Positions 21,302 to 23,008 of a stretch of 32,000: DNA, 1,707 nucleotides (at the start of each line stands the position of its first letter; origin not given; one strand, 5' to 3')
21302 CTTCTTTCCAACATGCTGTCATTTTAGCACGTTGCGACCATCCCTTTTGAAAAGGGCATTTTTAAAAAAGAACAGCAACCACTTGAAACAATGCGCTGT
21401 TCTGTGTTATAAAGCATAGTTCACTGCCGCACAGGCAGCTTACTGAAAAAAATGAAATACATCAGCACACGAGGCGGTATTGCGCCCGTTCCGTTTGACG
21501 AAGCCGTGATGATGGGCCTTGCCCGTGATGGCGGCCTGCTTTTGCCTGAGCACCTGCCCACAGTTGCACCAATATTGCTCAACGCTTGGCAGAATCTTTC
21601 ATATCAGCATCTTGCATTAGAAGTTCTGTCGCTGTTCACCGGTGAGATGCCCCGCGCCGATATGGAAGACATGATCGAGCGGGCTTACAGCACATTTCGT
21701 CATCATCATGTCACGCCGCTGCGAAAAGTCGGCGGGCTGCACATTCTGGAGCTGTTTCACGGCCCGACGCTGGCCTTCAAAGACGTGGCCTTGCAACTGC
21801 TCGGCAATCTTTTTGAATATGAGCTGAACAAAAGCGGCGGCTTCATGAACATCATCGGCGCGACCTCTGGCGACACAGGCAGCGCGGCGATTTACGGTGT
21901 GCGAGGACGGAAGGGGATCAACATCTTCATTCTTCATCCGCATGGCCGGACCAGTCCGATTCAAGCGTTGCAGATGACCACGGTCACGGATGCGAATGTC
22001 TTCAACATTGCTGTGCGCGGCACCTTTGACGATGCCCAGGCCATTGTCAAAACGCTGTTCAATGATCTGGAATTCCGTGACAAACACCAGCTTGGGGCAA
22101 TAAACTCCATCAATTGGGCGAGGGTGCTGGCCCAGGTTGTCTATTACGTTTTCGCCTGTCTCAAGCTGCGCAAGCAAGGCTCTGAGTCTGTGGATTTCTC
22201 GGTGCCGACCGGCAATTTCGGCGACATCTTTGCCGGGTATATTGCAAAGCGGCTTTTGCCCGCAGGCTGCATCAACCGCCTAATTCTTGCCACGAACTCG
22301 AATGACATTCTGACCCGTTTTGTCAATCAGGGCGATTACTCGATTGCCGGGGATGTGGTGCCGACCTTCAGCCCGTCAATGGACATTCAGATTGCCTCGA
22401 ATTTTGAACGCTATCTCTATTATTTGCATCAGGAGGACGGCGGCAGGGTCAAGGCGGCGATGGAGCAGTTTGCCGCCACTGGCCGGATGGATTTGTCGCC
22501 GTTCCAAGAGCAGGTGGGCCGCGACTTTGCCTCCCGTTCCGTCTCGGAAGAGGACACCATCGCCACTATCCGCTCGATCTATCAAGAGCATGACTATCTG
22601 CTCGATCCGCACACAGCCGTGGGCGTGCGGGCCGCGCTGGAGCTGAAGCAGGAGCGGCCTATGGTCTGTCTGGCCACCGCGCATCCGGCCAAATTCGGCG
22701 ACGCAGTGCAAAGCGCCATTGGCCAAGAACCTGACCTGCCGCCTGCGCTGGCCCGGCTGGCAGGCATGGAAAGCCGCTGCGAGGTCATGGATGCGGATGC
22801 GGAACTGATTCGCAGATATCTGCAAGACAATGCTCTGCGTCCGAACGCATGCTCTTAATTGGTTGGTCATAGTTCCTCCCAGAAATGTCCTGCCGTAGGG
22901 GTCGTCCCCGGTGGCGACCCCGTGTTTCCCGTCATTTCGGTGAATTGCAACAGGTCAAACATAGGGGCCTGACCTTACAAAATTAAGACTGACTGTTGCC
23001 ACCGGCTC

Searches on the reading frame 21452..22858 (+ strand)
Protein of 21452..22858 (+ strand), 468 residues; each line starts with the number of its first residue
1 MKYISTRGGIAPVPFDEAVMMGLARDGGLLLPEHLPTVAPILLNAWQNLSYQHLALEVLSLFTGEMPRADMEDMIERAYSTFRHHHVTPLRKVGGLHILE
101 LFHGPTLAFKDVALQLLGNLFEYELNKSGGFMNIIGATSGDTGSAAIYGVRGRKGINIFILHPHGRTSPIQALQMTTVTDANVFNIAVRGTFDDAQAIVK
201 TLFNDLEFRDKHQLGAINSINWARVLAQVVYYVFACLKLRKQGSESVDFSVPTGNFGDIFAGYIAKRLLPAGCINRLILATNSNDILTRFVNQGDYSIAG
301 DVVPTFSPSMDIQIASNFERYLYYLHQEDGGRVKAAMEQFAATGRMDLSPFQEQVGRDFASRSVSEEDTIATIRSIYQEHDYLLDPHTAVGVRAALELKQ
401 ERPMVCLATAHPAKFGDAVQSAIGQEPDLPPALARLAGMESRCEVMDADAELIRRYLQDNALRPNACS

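Call 26: search_protein_families(library=padloc, proteins=[window:21452-22858:+], max_evalue=0.01)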
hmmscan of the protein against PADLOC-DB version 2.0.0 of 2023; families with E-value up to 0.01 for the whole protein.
window:21452-22858:+ (468 aa): 0 families

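Call 27: search_protein_families(library=pfam, proteins=[window:21452-22858:+], max_evalue=0.0001)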
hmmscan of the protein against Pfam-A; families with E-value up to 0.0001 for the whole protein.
window:21452-22858:+ (468 aa): 3 families
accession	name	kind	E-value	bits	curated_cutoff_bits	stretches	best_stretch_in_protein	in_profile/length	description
PF14821.11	Thr_synth_N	-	8.2e-26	90.4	25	1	2-79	1-79/79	Threonine synthase N terminus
PF00291.31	PALP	-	1.2e-19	71.2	35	1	88-407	8-292/295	Pyridoxal-phosphate dependent enzyme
PF24857.1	THR4_C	-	4.1e-13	49.7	27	1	388-456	1-82/85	Threonine synthase, C-terminal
